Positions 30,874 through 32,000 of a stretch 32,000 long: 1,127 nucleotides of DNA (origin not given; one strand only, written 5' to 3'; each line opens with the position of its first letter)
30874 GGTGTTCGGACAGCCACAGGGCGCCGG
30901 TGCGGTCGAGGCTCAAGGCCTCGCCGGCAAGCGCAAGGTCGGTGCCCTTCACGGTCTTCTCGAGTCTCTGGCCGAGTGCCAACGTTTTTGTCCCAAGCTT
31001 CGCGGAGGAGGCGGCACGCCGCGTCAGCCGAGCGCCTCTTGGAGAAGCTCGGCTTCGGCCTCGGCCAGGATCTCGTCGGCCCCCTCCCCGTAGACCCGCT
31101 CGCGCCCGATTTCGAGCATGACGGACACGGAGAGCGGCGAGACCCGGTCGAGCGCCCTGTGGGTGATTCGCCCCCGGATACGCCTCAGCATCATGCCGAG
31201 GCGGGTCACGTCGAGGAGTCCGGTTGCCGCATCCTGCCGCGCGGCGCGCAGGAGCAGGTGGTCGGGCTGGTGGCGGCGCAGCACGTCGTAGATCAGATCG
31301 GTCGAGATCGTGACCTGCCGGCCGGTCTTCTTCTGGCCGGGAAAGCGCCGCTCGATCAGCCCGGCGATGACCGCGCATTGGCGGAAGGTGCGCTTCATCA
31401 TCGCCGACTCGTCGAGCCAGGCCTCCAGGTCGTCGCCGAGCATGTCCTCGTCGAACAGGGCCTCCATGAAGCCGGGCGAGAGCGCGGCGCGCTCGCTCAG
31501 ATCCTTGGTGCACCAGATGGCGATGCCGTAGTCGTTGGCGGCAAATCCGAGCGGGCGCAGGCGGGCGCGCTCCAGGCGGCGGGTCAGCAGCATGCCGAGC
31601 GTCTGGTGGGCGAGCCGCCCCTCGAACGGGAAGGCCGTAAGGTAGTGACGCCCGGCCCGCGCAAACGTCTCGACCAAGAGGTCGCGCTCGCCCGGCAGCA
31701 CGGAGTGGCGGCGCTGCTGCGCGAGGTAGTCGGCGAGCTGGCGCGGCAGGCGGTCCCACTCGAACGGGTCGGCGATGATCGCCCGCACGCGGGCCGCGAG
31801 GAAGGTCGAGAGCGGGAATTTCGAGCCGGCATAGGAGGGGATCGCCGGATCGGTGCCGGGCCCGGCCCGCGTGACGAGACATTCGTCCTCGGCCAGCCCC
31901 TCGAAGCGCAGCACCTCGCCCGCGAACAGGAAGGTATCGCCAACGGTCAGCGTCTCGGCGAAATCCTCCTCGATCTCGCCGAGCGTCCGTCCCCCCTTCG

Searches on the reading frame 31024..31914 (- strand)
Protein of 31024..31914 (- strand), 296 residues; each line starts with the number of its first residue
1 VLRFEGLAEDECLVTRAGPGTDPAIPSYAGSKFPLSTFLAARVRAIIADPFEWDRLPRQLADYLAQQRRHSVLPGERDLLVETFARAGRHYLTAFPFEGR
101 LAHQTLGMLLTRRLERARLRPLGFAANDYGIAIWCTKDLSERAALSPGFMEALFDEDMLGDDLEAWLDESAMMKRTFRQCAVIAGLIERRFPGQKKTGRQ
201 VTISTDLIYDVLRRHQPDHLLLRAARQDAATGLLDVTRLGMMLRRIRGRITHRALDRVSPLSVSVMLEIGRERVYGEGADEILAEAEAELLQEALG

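Call 32: search_protein_families(library=pfam, proteins=[window:31024-31914:-], max_evalue=0.001)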
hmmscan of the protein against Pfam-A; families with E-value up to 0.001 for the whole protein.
window:31024-31914:- (296 aa): 1 family
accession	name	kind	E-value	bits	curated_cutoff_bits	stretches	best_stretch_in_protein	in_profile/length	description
PF08494.16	DEAD_assoc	-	3.9e-58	196.9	23.5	1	73-262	1-191/191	DEAD/H associated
